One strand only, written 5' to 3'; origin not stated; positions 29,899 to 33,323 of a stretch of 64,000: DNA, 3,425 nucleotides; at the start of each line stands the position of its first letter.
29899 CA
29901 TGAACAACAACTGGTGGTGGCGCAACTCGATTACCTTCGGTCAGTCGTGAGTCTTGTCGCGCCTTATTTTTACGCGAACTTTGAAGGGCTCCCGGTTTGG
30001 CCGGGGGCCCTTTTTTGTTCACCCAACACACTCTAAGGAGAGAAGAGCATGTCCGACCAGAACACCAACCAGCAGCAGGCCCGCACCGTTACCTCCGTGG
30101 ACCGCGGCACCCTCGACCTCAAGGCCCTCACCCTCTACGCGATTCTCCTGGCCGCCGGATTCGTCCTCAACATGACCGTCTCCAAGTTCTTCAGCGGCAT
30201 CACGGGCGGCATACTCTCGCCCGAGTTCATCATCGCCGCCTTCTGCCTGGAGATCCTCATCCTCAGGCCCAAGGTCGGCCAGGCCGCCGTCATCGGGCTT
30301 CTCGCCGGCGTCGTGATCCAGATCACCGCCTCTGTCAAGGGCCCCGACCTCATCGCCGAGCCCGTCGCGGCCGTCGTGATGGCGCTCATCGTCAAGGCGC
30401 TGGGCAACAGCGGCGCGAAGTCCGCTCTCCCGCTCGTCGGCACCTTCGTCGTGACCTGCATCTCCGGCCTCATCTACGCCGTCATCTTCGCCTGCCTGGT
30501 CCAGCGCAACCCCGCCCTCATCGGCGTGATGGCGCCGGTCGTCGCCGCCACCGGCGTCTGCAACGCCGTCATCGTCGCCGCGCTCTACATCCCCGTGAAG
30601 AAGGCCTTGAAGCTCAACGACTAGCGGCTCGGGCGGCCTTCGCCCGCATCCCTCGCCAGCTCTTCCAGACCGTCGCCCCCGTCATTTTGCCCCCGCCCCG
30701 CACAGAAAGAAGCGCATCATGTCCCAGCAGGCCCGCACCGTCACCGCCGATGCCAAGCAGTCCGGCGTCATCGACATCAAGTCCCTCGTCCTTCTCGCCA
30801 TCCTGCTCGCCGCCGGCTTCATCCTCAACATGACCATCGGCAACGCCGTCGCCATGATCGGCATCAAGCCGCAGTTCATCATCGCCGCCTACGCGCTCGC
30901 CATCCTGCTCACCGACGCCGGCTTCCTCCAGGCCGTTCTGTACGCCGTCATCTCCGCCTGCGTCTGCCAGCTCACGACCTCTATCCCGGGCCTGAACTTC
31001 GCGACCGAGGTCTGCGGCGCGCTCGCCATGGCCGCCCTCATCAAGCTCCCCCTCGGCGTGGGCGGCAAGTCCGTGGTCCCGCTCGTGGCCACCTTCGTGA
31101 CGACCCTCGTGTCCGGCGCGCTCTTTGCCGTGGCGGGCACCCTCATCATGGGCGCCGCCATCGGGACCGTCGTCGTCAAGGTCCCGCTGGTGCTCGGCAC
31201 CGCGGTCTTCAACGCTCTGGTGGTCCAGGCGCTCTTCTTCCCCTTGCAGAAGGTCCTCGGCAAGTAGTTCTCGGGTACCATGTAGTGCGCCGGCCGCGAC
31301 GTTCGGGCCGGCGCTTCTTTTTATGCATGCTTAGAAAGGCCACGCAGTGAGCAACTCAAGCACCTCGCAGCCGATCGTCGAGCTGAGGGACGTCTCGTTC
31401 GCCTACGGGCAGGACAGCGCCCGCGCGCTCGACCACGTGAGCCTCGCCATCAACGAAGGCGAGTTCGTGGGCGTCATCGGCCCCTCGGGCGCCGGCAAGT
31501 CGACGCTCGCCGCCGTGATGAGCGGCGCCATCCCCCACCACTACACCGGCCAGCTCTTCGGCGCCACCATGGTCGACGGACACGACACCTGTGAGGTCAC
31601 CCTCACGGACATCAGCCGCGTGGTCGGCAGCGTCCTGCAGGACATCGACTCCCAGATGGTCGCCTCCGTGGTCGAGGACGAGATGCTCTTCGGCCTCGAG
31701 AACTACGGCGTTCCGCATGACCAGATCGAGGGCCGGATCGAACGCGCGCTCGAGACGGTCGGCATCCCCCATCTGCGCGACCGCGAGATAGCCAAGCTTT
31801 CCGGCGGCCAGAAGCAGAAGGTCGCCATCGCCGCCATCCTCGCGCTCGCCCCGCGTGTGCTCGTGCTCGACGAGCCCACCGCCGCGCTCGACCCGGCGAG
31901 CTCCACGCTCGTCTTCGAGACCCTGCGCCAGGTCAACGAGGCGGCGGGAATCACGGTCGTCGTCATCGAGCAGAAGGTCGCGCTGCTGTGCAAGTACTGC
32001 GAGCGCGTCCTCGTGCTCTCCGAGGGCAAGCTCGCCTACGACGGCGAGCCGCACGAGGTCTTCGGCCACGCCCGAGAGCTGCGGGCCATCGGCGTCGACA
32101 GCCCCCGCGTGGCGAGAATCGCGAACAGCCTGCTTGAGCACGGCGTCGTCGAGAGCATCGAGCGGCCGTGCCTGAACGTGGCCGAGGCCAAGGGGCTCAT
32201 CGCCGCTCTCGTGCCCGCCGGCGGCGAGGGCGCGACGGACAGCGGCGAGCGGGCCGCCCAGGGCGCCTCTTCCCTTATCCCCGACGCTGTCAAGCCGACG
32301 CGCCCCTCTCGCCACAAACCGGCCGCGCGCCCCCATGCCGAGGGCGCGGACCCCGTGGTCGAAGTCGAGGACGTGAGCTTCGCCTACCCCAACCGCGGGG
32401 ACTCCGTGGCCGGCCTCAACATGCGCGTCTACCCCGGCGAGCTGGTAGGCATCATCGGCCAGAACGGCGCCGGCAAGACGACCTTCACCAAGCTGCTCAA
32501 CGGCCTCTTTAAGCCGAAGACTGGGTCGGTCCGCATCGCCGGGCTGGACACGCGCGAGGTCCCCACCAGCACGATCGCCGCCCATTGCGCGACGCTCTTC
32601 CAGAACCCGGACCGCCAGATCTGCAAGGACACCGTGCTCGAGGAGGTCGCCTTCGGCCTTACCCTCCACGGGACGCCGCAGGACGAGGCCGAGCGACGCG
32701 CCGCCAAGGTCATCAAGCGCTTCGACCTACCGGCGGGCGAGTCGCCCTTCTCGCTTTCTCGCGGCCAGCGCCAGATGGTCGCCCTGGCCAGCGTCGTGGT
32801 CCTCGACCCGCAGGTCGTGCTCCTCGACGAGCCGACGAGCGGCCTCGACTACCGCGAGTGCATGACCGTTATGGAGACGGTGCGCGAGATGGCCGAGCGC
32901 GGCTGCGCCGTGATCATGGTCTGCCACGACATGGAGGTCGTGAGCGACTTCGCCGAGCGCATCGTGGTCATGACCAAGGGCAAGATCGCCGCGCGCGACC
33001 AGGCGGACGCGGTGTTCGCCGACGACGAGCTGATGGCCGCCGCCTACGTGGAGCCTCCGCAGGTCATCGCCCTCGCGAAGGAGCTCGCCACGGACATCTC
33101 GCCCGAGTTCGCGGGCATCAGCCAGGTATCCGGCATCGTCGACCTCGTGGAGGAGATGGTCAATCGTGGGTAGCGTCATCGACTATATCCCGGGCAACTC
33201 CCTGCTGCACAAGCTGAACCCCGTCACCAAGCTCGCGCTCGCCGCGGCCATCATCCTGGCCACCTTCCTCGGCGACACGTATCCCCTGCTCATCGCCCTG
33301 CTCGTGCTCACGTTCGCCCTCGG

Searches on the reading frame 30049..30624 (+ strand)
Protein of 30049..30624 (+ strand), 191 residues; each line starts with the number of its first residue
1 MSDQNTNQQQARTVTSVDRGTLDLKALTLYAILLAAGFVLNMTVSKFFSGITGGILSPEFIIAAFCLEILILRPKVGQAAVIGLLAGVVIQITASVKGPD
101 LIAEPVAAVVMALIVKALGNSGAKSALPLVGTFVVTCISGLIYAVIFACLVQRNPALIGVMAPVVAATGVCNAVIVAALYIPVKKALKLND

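Call 6: search_protein_families(library=pfam, proteins=[window:30049-30624:+])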
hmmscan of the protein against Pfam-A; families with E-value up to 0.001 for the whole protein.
window:30049-30624:+ (191 aa): 1 family
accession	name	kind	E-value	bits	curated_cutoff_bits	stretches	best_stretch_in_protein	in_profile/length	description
PF17099.10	TrpP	-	5e-06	26.8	27.2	1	24-187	2-168/169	Tryptophan transporter TrpP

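Call 7: find_homologous_proteins(query=window:30049-30624:+, max_evalue=0.001)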
Query window:30049-30624:+ (191 aa): 426 proteins with E <= 0.001 among 3238 candidates; the best 120 are listed.
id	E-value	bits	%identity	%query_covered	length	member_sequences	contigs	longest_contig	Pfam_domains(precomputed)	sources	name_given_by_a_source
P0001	6.3e-109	379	99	100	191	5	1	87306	PF17099.11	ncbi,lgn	-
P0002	8.3e-103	359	93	100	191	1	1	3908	-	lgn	-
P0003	5.5e-99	347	91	100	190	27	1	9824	PF17099.11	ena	-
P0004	2.9e-97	341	92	97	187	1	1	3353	PF17099.11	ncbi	-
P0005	3.2e-97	341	88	100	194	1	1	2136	-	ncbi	-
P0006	3.3e-97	341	91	100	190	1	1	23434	PF17099.11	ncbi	-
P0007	5.4e-97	341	88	100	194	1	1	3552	PF17099.11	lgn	-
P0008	5.8e-97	340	88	100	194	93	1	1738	-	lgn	-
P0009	6.7e-94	330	85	100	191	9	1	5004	-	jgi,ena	jgi:hypothetical protein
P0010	7.0e-93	327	84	100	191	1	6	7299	PF17099.11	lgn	-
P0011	9.4e-93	327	87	98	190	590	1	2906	-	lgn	-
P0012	1.2e-92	326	86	99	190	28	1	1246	-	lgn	-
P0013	2.4e-92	325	86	100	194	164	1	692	-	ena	-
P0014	3.3e-92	325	84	99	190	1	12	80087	-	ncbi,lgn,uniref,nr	ncbi:hypothetical protein [Paratractidigestivibacter sp.]|uniref:hypothetical protein n=1 Tax=Paratr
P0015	3.3e-92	325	84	100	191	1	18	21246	-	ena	-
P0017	5.9e-92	324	83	100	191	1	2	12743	PF17099.11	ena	-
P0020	9.5e-91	320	83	100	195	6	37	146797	PF17099.11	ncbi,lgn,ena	-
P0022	4.5e-90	318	82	100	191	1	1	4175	PF17099.11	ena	-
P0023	5.2e-90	318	82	100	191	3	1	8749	PF17099.11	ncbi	-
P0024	8.0e-90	317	82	100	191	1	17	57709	PF17099.11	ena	-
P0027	6.5e-88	311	80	99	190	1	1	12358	PF17099.11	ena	-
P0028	1.1e-87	310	81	100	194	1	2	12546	PF17099.11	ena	-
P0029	1.1e-87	310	83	99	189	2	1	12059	PF17099.11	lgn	-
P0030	1.9e-87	309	83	99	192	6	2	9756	PF17099.11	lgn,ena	-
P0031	2.5e-87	309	81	100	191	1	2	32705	PF17099.11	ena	-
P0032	2.8e-87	309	81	100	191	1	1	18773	PF17099.11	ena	-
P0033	3.1e-87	309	80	100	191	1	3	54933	PF17099.11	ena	-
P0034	3.4e-87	309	80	100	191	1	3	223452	PF17099.11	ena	-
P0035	3.6e-87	309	80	100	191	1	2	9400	PF17099.11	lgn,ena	-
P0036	3.8e-87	308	80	100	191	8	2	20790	PF17099.11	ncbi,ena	-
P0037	5.1e-87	308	80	100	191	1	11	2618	PF17099.11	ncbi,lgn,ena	-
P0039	5.8e-87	308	80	100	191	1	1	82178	PF17099.11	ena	-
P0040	7.3e-87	308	80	100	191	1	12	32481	PF17099.11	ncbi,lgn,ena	-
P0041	7.9e-87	307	81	99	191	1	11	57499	PF17099.11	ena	-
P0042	8.5e-87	307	80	100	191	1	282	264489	PF17099.11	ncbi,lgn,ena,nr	ncbi:hypothetical protein ACQQ9Y_04400 [Atopobiaceae bacterium SGI.236]|nr:hypothetical protein [Ato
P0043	9.7e-87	307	80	100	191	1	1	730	PF17099.11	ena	-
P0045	1.2e-86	307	81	99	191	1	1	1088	PF17099.11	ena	-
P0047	1.5e-86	307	82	99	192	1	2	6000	PF17099.11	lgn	-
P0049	1.6e-86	306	81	99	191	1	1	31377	PF17099.11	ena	-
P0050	1.8e-86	306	79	100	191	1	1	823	PF17099.11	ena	-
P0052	1.8e-86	306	80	100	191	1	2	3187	PF17099.11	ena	-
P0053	1.9e-86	306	80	100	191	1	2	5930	PF17099.11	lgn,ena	-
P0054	2.2e-86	306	81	99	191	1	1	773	PF17099.11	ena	-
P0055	2.4e-86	306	81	99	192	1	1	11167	PF17099.11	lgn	-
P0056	2.5e-86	306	81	99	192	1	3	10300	PF17099.11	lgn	-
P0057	2.7e-86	306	82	99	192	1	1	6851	PF17099.11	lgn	-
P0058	2.7e-86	306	80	100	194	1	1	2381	PF17099.11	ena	-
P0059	2.8e-86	306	79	100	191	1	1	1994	PF17099.11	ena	-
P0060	2.8e-86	306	80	100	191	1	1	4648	PF17099.11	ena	-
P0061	2.8e-86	306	81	99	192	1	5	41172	PF17099.11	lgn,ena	-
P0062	3.3e-86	305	80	100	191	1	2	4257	PF17099.11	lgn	-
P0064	3.4e-86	305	79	100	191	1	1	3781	PF17099.11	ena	-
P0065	3.5e-86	305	79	100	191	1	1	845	PF17099.11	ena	-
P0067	4.0e-86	305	79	100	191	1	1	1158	PF17099.11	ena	-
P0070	4.2e-86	305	81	99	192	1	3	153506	PF17099.11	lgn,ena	-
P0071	4.3e-86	305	79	100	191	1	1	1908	PF17099.11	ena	-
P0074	4.8e-86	305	81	99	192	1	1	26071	PF17099.11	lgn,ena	-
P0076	4.8e-86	305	81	99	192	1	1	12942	PF17099.11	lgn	-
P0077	4.8e-86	305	79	100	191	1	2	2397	PF17099.11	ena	-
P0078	4.8e-86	305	81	99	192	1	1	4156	PF17099.11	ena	-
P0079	4.8e-86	305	81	99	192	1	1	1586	PF17099.11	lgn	-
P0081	5.1e-86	305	81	99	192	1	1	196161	PF17099.11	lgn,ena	-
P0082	5.2e-86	305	81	99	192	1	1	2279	PF17099.11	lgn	-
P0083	5.2e-86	305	82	99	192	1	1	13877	PF17099.11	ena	-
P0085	5.3e-86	305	79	100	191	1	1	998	PF17099.11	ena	-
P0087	5.6e-86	305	79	100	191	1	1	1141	PF17099.11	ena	-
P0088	6.0e-86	305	79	100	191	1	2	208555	PF17099.11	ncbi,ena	-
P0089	6.1e-86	305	80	99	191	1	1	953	PF17099.11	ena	-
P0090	6.1e-86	305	81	99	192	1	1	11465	PF17099.11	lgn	-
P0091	6.2e-86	305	81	99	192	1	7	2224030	PF17099.11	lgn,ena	-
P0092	6.4e-86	304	81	99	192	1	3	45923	PF17099.11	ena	-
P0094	6.9e-86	304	81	99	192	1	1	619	PF17099.11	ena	-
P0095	6.9e-86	304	80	99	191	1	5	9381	PF17099.11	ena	-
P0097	7.2e-86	304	79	100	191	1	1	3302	PF17099.11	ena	-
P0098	7.2e-86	304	81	99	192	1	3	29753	PF17099.11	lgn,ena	-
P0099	7.2e-86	304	81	99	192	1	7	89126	PF17099.11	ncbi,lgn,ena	-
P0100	7.2e-86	304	81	99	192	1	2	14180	PF17099.11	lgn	-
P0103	7.9e-86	304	81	99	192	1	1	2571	PF17099.11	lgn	-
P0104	7.9e-86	304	79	100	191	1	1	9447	PF17099.11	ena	-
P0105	8.1e-86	304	81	99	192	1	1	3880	PF17099.11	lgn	-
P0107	9.2e-86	304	81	99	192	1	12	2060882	PF17099.11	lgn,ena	-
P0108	9.2e-86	304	81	99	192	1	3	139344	PF17099.11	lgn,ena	-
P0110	1.1e-85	304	81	99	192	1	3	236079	PF17099.11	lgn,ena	-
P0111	1.1e-85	304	81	99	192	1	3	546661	PF17099.11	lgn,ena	-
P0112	1.2e-85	304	81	99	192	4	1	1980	PF17099.11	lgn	-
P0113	1.2e-85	304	81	99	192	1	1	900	PF17099.11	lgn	-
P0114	1.3e-85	304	81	99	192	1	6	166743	PF17099.11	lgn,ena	-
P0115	1.3e-85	304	81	99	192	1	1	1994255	PF17099.11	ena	-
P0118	1.5e-85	303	81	99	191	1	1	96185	PF17099.11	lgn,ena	-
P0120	1.5e-85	303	81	99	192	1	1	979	PF17099.11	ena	-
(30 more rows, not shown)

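Call 9: find_related_loci(query=A1, collection=genome_contigs, flank=4000)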
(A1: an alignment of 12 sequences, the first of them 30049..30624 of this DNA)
Query A1 (191 aa) in genome_contigs; peptide patterns used: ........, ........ (x = any residue, [..] = any of these).
98 stretches matched a pattern; 39 encode a relative of the query (tblastn E <= 1e-3); 39 distinct loci.
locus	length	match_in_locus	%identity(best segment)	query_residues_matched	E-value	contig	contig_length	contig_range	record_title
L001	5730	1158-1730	94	1-191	6e-115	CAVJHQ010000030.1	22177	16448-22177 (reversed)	Alloprevotella sp. isolate H07676-L1_cleanbin_000050 genome assembly, contig: Spades_H07676-L1_contig_1899, whole genome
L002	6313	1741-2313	92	1-191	4e-114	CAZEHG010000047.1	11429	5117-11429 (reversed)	MAG TPA_asm: uncultured Atopobium sp. isolate binchicken_co354_414 genome assembly, contig: NODE_6613_length_11429_cov_1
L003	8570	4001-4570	93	1-191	3e-112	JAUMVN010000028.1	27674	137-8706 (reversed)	MAG: Coriobacteriia bacterium isolate S12M_St_4 NODE_802_length_27674_cov_59.064340, whole genome shotgun sequence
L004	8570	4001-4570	93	1-191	1e-111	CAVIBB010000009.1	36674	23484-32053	Paludibacteraceae bacterium isolate G02623-L1_cleanbin_000012 genome assembly, contig: Spades_G02623-L1_contig_317, whol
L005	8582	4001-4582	89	1-191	4e-109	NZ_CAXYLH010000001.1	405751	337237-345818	Olsenella uli DSM 7084 isolate CC00563 CC00563.1, whole genome shotgun sequence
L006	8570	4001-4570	91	1-191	7e-109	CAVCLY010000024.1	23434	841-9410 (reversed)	Faecalibacterium prausnitzii isolate H07663-L1_cleanbin_000036 genome assembly, contig: Spades_H07663-L1_contig_1339, wh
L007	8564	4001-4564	87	4-191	8e-105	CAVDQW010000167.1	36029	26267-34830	bacterium isolate SRR8978442_cleanbin_000003 genome assembly, contig: Spades_SRR8978442_contig_31, whole genome shotgun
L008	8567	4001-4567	84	3-191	2e-102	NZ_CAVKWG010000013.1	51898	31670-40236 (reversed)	Paratractidigestivibacter sp. isolate H07684-L1_cleanbin_000001 Spades_H07684-L1_contig_25, whole genome shotgun sequenc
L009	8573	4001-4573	85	1-188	1e-101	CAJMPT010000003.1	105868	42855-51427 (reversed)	TPA_asm: uncultured bacterium isolate ERR1600689-bin.8 genome assembly, contig: NODE_208_length_105868_cov_12.855216, wh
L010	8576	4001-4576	80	1-189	1e-96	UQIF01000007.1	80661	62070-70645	uncultured Olsenella sp. isolate UMGS304 genome assembly, contig: NODE_63_length_80661_cov_8.78361, whole genome shotgun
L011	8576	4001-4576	80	1-189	2e-96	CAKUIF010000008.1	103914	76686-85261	MAG: uncultured Olsenella sp. isolate REFINED_METABAT215_TOP10_CONTIGS_1500_ASSEMBLY_K77_MERGED__Hadza_MoBio_hadza-E-H_I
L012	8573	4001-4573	79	1-191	4e-96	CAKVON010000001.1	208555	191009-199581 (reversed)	MAG: uncultured Atopobiaceae bacterium isolate REFINED_METABAT215_TOP10_CONTIGS_1500_ASSEMBLY_K77_MERGED__Hadza_MoBio_ha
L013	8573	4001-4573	79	1-191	1e-95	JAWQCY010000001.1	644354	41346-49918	Coriobacteriaceae bacterium CM84B_73 LM_D8-4_BHI-SB_7-3_ID4_NODE_1, whole genome shotgun sequence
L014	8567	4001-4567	79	3-191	4e-95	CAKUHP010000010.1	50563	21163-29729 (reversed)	MAG: uncultured Collinsella sp. isolate REFINED_METABAT215_TOP10_CONTIGS_1500_ASSEMBLY_K77_MERGED__Hadza_PheChl_Fiber-Ha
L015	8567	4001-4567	79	3-191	2e-94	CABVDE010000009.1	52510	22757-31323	MAG TPA_asm: uncultured Collinsella sp. isolate MGYG-HGUT-04608 genome assembly, contig: GUT_GENOME284752_9, whole genom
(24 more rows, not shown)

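Call 36: search_protein_families(library=ncbifam, proteins=[window:30049-30624:+], max_evalue=0.01)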
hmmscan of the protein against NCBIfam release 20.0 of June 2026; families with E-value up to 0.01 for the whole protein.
window:30049-30624:+ (191 aa): 0 families

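Call 52: search_protein_families(library=pfam, alignment_id=A1, max_evalue=0.01)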
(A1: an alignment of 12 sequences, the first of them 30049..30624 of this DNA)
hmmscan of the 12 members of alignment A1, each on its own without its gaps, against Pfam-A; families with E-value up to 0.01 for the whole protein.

A. member 1, window:30049-30624:+ (191 aa): 1 family
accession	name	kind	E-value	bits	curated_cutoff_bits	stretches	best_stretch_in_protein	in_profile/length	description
PF17099.10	TrpP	-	5e-06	26.8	27.2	1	24-187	2-168/169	Tryptophan transporter TrpP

B. families by the number of members that match (of 12 scanned): 1 family
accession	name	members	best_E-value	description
PF17099.10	TrpP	9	5.1e-07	Tryptophan transporter TrpP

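Call 53: search_solved_structures(query=window:30049-30624:+, max_evalue=1)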
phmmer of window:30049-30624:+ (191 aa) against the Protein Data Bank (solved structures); distinct sequences matched with E-value up to 1: 1.
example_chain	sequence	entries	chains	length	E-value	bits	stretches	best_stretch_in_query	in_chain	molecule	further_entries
5n3u_A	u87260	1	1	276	0.0049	20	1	47-149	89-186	Phycocyanobilin lyase subunit alpha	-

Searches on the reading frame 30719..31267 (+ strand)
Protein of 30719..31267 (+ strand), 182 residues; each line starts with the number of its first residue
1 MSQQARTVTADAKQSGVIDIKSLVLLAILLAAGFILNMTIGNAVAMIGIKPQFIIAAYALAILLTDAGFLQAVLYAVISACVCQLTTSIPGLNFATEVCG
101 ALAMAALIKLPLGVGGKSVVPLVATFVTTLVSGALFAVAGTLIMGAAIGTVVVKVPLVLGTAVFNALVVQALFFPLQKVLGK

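Call 6: search_protein_families(library=pfam, proteins=[window:30719-31267:+])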
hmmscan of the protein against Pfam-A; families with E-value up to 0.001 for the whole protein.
window:30719-31267:+ (182 aa): 1 family
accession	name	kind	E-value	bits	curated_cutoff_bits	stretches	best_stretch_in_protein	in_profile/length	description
PF17099.10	TrpP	-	1.9e-05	25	27.2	1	20-180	2-168/169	Tryptophan transporter TrpP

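Call 36: search_protein_families(library=ncbifam, proteins=[window:30719-31267:+], max_evalue=0.01)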
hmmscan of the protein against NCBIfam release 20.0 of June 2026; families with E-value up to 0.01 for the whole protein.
window:30719-31267:+ (182 aa): 0 families

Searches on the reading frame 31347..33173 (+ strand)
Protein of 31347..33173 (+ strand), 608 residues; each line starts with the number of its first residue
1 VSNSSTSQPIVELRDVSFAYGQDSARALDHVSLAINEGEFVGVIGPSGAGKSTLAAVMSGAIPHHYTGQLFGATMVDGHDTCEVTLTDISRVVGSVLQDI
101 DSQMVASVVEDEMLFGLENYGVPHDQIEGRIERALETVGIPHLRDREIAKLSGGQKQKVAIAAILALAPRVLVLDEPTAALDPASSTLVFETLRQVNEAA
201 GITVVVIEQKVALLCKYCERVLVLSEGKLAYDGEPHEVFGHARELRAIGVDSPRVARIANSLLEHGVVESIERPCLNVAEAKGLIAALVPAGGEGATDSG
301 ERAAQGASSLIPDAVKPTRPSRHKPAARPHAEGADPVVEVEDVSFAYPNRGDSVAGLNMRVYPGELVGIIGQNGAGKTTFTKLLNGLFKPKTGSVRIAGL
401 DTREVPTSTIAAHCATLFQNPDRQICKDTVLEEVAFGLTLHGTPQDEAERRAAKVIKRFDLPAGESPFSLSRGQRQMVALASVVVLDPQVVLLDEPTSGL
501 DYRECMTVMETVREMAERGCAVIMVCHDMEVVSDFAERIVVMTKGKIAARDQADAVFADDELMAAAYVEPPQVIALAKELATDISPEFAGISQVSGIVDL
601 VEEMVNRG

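Call 6: search_protein_families(library=pfam, proteins=[window:31347-33173:+])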
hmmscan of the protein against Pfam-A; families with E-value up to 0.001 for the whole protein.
window:31347-33173:+ (608 aa): 13 families
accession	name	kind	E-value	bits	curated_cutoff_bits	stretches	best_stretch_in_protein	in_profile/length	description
PF00005.33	ABC_tran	-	7.7e-58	195.4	25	2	28-179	1-137/137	ABC transporter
PF13304.12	AAA_21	-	2.7e-22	80.7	27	2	465-532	233-303/304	AAA domain, putative AbiEii toxin, Type IV TA system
PF02463.25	SMC_N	-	3.3e-14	53.3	40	2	367-543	27-212/220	RecF/RecN/SMC N terminal domain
PF13481.12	AAA_25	-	1.8e-07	31.5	27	0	14-60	8-55/195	AAA domain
PF13191.12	AAA_16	-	4.1e-07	31.1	32.6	1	35-198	19-161/167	AAA ATPase domain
PF03193.22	RsgA_GTPase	-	7e-06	26.4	30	0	25-88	94-155/174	RsgA GTPase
PF13558.12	SbcC_Walker_B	-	1.7e-05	25.4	27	0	145-194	27-89/90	SbcC/RAD50-like, Walker B motif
PF13555.12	AAA_29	-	1.7e-05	24.9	27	0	33-55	17-39/61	P-loop containing region of AAA domain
PF13401.12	AAA_22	-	2.3e-05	25.2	27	0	369-516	10-108/130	AAA domain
PF19993.5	DO-GTPase2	-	0.00021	21.4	27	0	366-380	2-16/226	Double-GTPase 2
PF13476.12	AAA_23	-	0.0004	21.5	27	0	366-380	21-35/201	AAA domain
PF01926.29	MMR_HSR1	-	0.00078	20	21.9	0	41-74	2-33/113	50S ribosome-binding GTPase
PF00485.24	PRK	-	0.00085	19.6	22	0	367-392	2-28/196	Phosphoribulokinase / Uridine kinase family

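Call 36: search_protein_families(library=ncbifam, proteins=[window:31347-33173:+], max_evalue=0.01)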
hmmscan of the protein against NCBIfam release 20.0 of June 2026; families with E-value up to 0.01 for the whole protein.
window:31347-33173:+ (608 aa): 200 families (the best 25 are shown)
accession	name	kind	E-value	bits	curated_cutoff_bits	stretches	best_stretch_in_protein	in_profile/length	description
TIGR04520.1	ECF_ATPase_1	equivalog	7.7e-134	445.2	315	2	11-267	1-252/269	energy-coupling factor transporter ATPase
TIGR04521.1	ECF_ATPase_2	equivalog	1e-125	418.4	330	2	338-583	1-259/279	energy-coupling factor transporter ATPase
NF010156.0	PRK13635.1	equivalog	3.4e-116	387.3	392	2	8-268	3-257/279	energy-coupling factor ABC transporter ATP-binding protein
NF010158.0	PRK13637.1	equivalog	1.5e-103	345.9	390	2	15-286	7-278/287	energy-coupling factor transporter ATPase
NF010155.0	PRK13634.1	equivalog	4.5e-97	324.8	413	2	12-288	4-282/290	energy-coupling factor ABC transporter ATP-binding protein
NF010171.0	PRK13652.1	equivalog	4e-95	318.1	476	2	10-268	3-255/277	cobalt transporter ATP-binding subunit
NF010157.0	PRK13636.1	equivalog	1.6e-94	316.3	463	2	9-266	4-257/285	cobalt transporter ATP-binding subunit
NF010167.0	PRK13648.1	subfamily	1.6e-93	313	241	2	7-263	4-254/269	energy-coupling factor transporter ATPase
NF010170.0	PRK13651.1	equivalog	1.5e-86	290.2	432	4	414-603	107-295/308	cobalt transporter ATP-binding subunit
TIGR03375.1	type_I_sec_LssB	subfamily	2.8e-86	290.3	693.1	2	319-558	450-690/696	type I secretion system permease/ATPase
TIGR01166.1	cbiO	subfamily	6.4e-85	283.4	211.8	2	22-213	2-189/190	cobalt ABC transporter, ATP-binding protein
NF010068.0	PRK13548.1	equivalog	2.8e-83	279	261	2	339-576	7-249/261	heme ABC transporter ATP-binding protein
TIGR01188.1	drrA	subfamily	7.9e-81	271.6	312.45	2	353-556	8-211/302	daunorubicin resistance ABC transporter, ATP-binding protein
NF010166.0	PRK13646.1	equivalog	9.8e-80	267.9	458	2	340-587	5-264/286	energy-coupling factor transporter ATPase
TIGR02673.1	FtsE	equivalog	3.6e-77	258.8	264.85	2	337-546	1-214/214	cell division ATP-binding protein FtsE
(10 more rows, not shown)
